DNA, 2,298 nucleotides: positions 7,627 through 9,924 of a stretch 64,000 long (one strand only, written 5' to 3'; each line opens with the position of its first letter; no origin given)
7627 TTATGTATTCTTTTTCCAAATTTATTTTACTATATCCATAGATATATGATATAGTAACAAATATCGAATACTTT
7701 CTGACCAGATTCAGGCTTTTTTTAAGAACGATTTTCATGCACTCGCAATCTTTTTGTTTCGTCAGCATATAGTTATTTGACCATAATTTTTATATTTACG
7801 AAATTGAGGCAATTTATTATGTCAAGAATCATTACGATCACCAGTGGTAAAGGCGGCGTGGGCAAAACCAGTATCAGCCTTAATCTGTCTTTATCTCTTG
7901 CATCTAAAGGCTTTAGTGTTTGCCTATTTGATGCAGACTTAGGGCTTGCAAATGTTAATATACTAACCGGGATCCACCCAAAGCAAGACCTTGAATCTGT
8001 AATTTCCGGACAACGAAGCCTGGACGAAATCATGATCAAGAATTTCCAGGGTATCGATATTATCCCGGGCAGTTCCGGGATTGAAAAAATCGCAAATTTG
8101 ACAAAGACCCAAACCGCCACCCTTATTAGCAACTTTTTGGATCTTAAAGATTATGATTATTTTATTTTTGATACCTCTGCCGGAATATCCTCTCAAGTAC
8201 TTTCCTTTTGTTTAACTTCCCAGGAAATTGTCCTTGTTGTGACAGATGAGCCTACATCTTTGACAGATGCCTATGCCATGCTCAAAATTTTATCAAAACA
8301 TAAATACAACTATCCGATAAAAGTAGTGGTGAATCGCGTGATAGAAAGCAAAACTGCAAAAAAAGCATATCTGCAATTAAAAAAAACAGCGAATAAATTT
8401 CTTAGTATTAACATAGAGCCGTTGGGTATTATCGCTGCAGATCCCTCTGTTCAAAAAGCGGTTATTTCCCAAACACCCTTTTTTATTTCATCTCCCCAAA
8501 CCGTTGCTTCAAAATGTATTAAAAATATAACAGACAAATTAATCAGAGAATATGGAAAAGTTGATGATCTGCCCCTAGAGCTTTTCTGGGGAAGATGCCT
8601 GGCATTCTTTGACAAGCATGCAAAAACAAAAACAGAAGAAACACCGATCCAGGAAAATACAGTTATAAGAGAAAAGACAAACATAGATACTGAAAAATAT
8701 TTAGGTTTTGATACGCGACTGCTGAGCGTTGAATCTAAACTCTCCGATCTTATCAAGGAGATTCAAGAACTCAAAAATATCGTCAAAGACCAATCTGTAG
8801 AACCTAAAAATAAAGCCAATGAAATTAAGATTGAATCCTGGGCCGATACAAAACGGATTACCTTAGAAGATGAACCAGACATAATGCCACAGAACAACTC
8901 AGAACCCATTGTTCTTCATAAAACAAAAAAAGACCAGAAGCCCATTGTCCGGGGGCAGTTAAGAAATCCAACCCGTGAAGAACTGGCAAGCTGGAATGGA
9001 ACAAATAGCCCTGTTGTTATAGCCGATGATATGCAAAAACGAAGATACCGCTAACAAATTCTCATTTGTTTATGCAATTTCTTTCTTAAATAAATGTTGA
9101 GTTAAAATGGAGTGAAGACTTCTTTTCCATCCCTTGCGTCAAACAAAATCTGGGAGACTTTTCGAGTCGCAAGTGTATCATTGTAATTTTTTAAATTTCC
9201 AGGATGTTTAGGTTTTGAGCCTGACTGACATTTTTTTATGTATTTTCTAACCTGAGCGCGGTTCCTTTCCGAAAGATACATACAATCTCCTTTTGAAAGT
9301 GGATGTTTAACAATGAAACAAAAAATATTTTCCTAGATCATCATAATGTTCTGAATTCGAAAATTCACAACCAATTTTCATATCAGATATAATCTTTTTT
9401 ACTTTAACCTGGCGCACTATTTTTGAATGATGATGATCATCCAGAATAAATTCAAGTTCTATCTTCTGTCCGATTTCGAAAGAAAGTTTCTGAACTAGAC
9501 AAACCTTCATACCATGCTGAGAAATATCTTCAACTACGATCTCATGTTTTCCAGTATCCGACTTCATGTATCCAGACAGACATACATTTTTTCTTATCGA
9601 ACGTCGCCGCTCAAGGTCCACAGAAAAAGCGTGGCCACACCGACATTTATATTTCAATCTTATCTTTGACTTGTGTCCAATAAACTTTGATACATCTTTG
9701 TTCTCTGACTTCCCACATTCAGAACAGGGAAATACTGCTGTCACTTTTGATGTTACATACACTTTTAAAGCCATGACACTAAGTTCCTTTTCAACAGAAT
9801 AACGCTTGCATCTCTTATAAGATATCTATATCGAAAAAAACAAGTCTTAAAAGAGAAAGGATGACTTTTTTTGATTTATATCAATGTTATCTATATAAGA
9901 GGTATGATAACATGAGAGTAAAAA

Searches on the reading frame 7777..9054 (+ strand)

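Call 12: search_protein_families(library=pfam, proteins=[window:7777-9054:+])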
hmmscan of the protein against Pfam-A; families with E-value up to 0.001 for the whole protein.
window:7777-9054:+ (425 aa): 7 families
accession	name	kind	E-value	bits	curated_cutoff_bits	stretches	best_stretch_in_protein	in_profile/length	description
PF10609.15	ParA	-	9.7e-20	71.5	27.1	1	16-255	3-245/246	NUBPL iron-transfer P-loop NTPase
PF01656.29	CbiA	-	6.2e-17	62.2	25.4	1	19-234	1-124/125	CobQ/CobB/MinD/ParA nucleotide binding domain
PF13614.12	AAA_31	-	7.5e-17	62.3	27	1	17-175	2-167/177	AAA domain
PF00142.24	Fer4_NifH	-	1.2e-05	25.4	25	1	23-258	6-247/271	4Fe-4S iron sulfur cluster binding proteins, NifH/frxC family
PF02374.21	ArsA_ATPase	-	2.2e-05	24.3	24.3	1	21-52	5-36/305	Anion-transporting ATPase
PF07015.17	VirC1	-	5e-05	23.2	24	1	17-54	2-39/231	VirC1 protein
PF06564.18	CBP_BcsQ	-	7.6e-05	22.8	21.3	1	18-250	3-228/234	Cellulose biosynthesis protein BcsQ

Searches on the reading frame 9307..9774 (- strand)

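Call 12: search_protein_families(library=pfam, proteins=[window:9307-9774:-])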
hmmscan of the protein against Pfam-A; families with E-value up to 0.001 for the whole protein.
window:9307-9774:- (155 aa): 1 family
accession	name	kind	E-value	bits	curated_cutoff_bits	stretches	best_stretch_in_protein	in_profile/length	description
PF07238.19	PilZ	-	1.5e-08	35.4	22.5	1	55-140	1-87/102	PilZ domain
